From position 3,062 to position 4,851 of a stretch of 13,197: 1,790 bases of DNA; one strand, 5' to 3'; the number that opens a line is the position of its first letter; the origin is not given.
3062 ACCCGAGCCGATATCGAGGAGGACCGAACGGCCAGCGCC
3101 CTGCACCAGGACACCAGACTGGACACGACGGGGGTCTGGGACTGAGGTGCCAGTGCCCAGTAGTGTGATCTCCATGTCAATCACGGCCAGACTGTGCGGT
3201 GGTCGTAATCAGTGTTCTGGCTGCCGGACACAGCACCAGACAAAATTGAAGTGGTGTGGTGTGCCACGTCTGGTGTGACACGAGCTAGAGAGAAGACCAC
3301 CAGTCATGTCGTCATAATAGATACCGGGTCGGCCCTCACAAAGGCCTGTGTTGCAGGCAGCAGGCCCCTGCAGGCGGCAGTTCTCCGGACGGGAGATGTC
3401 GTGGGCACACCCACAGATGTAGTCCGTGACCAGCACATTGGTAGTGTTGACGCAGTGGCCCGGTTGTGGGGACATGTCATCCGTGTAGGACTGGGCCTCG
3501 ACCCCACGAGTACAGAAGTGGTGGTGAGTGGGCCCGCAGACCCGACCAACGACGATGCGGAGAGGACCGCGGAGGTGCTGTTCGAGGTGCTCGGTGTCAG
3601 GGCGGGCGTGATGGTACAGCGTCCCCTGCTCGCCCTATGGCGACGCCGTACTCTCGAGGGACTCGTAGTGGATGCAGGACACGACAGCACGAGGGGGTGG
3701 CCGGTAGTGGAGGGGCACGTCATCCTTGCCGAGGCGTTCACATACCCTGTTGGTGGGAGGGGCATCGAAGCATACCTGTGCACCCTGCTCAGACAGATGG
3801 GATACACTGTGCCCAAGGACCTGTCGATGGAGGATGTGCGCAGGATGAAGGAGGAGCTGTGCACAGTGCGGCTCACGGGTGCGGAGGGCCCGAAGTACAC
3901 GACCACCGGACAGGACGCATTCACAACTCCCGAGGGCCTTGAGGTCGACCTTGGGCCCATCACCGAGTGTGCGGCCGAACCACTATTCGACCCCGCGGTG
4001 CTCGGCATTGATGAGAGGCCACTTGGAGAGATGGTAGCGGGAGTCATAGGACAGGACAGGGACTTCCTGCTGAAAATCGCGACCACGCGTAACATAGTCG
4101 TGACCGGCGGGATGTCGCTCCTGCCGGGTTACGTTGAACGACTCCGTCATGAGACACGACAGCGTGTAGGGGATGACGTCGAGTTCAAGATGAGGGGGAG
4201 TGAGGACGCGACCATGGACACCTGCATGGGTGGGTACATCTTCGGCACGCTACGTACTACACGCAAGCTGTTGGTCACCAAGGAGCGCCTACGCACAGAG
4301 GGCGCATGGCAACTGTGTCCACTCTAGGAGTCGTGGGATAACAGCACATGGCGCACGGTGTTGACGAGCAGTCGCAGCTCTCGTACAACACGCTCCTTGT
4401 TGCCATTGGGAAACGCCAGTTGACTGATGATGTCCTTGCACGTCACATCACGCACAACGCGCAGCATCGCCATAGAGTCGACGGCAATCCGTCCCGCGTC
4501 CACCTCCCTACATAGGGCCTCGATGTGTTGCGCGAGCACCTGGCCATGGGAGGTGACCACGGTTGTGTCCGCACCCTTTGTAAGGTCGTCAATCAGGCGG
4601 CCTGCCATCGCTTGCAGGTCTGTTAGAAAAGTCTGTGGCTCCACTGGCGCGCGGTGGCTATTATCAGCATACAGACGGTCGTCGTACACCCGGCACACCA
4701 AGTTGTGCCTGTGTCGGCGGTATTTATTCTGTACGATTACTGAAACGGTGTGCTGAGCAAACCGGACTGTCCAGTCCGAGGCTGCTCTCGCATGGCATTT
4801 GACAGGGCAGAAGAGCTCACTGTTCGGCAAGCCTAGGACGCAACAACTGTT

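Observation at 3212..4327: Eukaryote-like actin with a deleted D-loop in an archaeal context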

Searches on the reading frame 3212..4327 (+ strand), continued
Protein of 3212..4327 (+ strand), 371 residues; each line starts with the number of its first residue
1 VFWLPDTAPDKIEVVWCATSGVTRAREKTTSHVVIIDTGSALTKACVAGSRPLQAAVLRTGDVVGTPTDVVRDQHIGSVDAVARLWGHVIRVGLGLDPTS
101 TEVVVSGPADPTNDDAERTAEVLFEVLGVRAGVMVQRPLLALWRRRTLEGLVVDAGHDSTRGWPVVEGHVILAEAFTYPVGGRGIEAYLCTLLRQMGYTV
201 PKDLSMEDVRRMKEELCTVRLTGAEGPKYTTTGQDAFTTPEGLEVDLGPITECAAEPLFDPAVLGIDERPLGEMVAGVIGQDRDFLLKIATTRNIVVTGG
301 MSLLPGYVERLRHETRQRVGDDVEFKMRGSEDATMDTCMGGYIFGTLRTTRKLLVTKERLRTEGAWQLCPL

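Call 37: list_cluster_members(proteins=[P0006, P0007, P0009, P0010, P0011, P0012, P0013, P0014, P0019, P0020])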
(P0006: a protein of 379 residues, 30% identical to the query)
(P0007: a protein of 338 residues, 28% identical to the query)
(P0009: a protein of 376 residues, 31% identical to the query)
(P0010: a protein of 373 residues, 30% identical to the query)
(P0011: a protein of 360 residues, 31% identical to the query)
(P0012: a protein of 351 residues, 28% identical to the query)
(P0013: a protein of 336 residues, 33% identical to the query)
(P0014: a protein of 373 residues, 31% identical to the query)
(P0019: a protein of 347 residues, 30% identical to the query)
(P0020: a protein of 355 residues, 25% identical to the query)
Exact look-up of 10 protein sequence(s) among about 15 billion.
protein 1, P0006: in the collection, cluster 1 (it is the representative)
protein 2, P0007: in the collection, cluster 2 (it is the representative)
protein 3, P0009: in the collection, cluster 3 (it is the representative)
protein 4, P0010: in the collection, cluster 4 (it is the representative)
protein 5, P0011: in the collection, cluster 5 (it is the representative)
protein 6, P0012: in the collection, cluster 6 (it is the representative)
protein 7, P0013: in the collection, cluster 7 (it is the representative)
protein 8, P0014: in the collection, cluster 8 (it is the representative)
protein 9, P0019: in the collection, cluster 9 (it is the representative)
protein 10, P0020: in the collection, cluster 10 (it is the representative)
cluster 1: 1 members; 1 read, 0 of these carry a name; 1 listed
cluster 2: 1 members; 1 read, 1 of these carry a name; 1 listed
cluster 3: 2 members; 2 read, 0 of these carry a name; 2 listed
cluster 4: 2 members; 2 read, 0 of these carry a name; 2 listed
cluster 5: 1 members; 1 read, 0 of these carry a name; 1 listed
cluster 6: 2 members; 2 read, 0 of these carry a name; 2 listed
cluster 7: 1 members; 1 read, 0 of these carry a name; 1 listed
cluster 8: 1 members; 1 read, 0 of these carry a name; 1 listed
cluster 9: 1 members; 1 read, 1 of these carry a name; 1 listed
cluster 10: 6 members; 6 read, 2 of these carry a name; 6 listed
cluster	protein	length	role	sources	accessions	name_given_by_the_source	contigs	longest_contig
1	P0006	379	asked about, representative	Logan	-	-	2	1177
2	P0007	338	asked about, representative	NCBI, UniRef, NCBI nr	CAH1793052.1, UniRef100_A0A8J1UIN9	unnamed protein product [Owenia fusiformis] | Uncharacterized protein n=1 Tax=Owenia fusiformis TaxID=6347 RepID=A0A8J1UIN9_OWEFU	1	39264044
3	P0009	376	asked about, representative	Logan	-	-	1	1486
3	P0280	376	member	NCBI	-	-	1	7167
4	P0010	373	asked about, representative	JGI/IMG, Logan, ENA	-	-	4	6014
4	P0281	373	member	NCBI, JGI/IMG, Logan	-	-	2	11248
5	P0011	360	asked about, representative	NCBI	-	-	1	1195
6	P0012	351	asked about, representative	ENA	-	-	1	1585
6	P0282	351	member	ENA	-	-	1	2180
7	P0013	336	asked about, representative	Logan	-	-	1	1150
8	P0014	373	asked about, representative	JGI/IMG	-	-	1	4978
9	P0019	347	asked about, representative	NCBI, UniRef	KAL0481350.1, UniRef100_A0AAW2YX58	actin [Acrasis kona] | Actin n=1 Tax=Acrasis kona TaxID=1008807 RepID=A0AAW2YX58_9EUKA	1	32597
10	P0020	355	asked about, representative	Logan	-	-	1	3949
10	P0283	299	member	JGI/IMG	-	actin beta/gamma 1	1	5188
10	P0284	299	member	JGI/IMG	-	actin beta/gamma 1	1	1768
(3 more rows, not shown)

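Call 45: list_cluster_members(proteins=[P0045, P0135, P0030, P0139, P0017, P0036, P0021, P0093, P0071, P0055])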
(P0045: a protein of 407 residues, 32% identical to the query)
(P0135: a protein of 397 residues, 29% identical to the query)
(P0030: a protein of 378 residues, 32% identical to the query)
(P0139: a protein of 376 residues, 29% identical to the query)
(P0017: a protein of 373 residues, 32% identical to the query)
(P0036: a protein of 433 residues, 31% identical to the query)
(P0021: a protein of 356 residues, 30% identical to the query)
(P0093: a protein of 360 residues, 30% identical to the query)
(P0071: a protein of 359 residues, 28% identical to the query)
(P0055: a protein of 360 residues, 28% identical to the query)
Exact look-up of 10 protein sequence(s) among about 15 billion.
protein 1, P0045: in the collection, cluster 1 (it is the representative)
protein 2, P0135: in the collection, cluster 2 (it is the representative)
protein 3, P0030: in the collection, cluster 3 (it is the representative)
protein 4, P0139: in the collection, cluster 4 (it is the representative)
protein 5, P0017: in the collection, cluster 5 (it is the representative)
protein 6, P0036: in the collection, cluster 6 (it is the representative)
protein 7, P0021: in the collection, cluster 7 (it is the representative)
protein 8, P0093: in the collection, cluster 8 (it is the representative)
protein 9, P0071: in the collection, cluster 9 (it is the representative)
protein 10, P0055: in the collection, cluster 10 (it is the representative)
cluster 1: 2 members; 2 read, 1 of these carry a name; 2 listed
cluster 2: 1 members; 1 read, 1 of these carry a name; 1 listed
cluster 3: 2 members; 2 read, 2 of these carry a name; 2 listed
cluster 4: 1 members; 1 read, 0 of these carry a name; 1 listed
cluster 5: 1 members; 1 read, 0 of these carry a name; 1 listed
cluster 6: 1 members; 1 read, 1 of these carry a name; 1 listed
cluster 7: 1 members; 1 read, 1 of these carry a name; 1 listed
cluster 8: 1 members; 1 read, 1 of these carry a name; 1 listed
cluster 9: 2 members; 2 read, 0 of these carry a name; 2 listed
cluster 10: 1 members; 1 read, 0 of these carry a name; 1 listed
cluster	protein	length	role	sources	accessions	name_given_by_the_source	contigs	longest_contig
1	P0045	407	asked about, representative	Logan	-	-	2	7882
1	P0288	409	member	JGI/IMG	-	actin-related protein 2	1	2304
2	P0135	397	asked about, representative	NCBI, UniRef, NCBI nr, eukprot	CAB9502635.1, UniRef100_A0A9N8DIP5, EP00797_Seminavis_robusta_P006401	Actin, cytoplasmic [Seminavis robusta] | Actin, cytoplasmic n=1 Tax=Seminavis robusta TaxID=568900 RepID=A0A9N8DIP5_9STRA | Sro142_g066120.1 Actin, cytoplasmic (398) ;mRNA; r:24520-25713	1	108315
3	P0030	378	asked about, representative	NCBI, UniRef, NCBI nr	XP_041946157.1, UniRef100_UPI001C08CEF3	actin-like [Alosa sapidissima] | actin-like n=1 Tax=Alosa sapidissima TaxID=34773 RepID=UPI001C08CEF3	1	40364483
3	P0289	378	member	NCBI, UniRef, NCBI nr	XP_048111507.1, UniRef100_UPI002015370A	actin-like [Alosa alosa] | actin-like n=1 Tax=Alosa alosa TaxID=278164 RepID=UPI002015370A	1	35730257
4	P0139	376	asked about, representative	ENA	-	-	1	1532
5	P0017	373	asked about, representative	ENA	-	-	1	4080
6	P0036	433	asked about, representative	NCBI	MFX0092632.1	MAG: actin, cytoplasmic 2 [Candidatus Hodarchaeota archaeon]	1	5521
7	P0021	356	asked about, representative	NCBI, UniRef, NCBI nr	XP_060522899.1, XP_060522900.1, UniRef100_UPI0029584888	actin-like [Cylas formicarius] | actin-like n=1 Tax=Cylas formicarius TaxID=197179 RepID=UPI0029584888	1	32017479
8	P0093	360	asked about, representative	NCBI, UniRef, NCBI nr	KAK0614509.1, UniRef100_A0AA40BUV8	actin family [Immersiella caudata] | Actin family n=1 Tax=Immersiella caudata TaxID=314043 RepID=A0AA40BUV8_9PEZI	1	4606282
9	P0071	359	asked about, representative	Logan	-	-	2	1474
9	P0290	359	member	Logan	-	-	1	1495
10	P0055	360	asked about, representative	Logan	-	-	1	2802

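Call 47: find_related_loci(query=window:3212-4327:+, collection=viral_contigs, flank=5000)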
Query window:3212-4327:+ (371 aa) in viral_contigs; peptide patterns used: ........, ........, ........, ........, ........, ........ (x = any residue, [..] = any of these).
2 stretches matched a pattern, but none encodes a relative of the query by tblastn (E <= 1e-3).

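Call 68: find_encoding_contigs(protein=P0280, flank=8000, max_places=2)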
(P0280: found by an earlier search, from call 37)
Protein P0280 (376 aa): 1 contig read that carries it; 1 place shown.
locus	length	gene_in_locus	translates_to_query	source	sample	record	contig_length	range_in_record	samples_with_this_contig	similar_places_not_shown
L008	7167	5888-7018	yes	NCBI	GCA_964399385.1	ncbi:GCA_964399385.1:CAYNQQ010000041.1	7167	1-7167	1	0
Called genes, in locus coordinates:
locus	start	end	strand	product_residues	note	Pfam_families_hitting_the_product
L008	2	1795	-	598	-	?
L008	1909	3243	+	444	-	PF22458:RsmF-B_ferredox, PF17125:Methyltr_RsmF_N (weak), PF01269:Fibrillarin, PF01189:Methyltr_RsmB-F, PF01728:FtsJ (weak)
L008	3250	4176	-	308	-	PF18030:Rimk_N, PF14397:ATPgrasp_ST (faint), PF02955:GSH-S_ATP, PF08443:RimK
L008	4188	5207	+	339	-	PF01866:Diphthamide_syn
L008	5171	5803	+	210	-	PF01170:UPF0020 (weak), PF05175:MTS, PF06325:PrmA, PF13847:Methyltransf_31, PF08241:Methyltransf_11 (faint), PF08242:Methyltransf_12 (faint), PF13649:Methyltransf_25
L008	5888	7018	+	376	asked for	PF00022:Actin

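Call 69: find_encoding_contigs(protein=P0281, flank=10000, max_places=2)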
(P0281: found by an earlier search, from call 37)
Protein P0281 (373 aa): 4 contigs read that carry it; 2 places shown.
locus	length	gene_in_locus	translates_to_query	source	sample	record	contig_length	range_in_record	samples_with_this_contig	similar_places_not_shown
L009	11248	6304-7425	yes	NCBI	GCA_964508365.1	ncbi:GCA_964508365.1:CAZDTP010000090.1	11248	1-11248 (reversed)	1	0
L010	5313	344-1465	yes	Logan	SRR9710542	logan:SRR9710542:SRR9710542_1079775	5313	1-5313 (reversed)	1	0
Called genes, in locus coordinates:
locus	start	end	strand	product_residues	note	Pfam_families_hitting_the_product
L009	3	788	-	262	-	?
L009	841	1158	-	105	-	PF13183:Fer4_8 (faint), PF17179:Fer4_22 (faint), PF14697:Fer4_21 (faint), PF12797:Fer4_2 (faint), PF13237:Fer4_10, PF00037:Fer4 (faint), PF12838:Fer4_7, PF13187:Fer4_9 (weak), +2 more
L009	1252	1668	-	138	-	-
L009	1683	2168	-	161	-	PF01243:PNPOx_N (weak)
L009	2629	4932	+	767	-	PF00989:PAS, PF08447:PAS_3, PF08448:PAS_4, PF13426:PAS_9, PF01590:GAF, PF08447:PAS_3, PF07568:HisKA_2, PF02518:HATPase_c, +5 more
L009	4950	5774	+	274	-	PF00072:Response_reg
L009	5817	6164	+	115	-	PF12840:HTH_20 (faint), PF01022:HTH_5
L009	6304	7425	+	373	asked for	PF00022:Actin, PF06723:MreB_Mbl (weak)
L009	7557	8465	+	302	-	PF01040:UbiA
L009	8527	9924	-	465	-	PF07690:MFS_1, PF13347:MFS_2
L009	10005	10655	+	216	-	PF01169:GDT1, PF01925:TauE (faint), PF01169:GDT1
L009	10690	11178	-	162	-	PF12682:Flavodoxin_4, PF12724:Flavodoxin_5 (faint)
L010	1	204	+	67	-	?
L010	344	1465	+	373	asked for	PF00022:Actin, PF06723:MreB_Mbl (weak)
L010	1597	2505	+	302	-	PF01040:UbiA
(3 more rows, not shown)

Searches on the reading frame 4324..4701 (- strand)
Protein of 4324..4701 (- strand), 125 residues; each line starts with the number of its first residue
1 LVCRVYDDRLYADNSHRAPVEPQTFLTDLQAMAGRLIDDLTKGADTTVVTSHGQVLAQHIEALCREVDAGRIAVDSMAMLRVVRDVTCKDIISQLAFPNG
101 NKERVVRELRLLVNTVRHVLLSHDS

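Call 10: search_protein_families(library=pfam, proteins=[window:4324-4701:-], max_evalue=1)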
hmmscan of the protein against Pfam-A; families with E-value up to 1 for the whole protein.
window:4324-4701:- (125 aa): 0 families

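Call 65: predict_structure(alignment_id=A3)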
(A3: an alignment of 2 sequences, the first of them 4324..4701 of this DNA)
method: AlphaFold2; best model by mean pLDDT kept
length: 125 residues; sequences in the alignment: 2
mean_pLDDT: 73.8   pTM: 0.64
mean pLDDT of the five models: 73.8, 73.0, 66.9, 66.6, 66.5
residues with pLDDT >= 90: 9; 70-90: 72; 50-70: 29; < 50: 15
segments of 3 or more residues with pLDDT < 50: 1-14
pLDDT, mean of each block of 10 residues (from residue 1): 38 52 82 91 87 86 79 65 68 73 86 85 63
secondary structure, 60 per line:
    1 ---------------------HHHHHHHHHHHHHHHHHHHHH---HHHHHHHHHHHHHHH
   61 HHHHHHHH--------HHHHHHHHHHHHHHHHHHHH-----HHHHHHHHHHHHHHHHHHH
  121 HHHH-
elements in order: H22-42 H46-68 H77-96 H102-124

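Call 75: fold_search(model_id=the predicted structure, library=pdb)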
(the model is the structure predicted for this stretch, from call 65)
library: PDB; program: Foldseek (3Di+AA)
matches with E <= 10: 573; with E <= 0.001: 0
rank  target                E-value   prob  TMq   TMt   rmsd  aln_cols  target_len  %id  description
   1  2lk4_MODEL_1_A        6.0e-02  1.00  0.59  0.56   4.6       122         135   13  Structural and mechanistic insights into the interaction between PAT Pyk2 and Paxillin LD motif (released 2012-10-10)
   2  3t6g_D                1.6e-01  1.00  0.59  0.57   4.1       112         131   12  Structure of the complex between NSP3 (SHEP1) and p130Cas (released 2011-11-23)
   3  7dgy                  1.9e-01  0.90  0.35  0.41   9.5       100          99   10  De novo designed protein H4C2R (released 2021-12-15)
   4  5agf                  2.1e-01  0.98  0.51  0.51   4.1       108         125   12  Nitrosyl complex of the D121Q variant of cytochrome c prime from Alcaligenes xylosoxidans (released 2015-09-09)
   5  5w93_A                2.4e-01  0.99  0.54  0.51   4.3       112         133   10  p130Cas complex with paxillin LD1 (released 2017-09-06)
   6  2xlv                  2.6e-01  0.98  0.52  0.52   4.0       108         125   12  Cytochrome c prime from Alcaligenes xylosoxidans: Ferrous R124F variant with bound NO (released 2010-11-10)
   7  5iji                  2.6e-01  0.96  0.49  0.30   5.6       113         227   16  Fragment of nitrate/nitrite sensor histidine kinase NarQ (WT) in symmetric holo state (released 2017-05-31)
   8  5jef_B                2.8e-01  0.94  0.46  0.29   5.2       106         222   15  Fragment of nitrate/nitrite sensor histidine kinase NarQ (WT) in asymmetric holo state (released 2017-05-31)
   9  4d4n                  2.9e-01  0.98  0.52  0.52   4.1       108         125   12  Nitrosyl complex of the D121A variant of cytochrome c prime from Alcaligenes xylosoxidans (released 2015-09-09)
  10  2xm0                  3.1e-01  0.97  0.52  0.52   4.4       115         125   13  Cytochrome c prime from Alcaligenes xylosoxidans: Ferrous R124K variant (released 2010-11-10)
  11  6yue                  3.2e-01  0.93  0.46  0.28   5.2       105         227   15  Fragment of nitrate/nitrite sensor histidine kinase NarQ (R50S variant) (released 2020-05-06)
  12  1nze                  3.4e-01  0.95  0.52  0.56   4.8       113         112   10  Crystal structure of PsbQ polypeptide of photosystem II from higher plants (released 2003-08-26)
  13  2xlo                  3.6e-01  0.98  0.53  0.53   4.0       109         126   14  Cytochrome c prime from Alcaligenes xylosoxidans: Ferrous R124E variant with bound NO (released 2010-11-10)
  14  4d4x                  3.6e-01  0.96  0.50  0.50   4.3       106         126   14  Nitrosyl complex of the D121I variant of cytochrome c prime from Alcaligenes xylosoxidans (released 2015-09-09)
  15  1cgo                  3.8e-01  0.98  0.56  0.56   4.0       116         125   13  CYTOCHROME C' (released 1995-07-31)
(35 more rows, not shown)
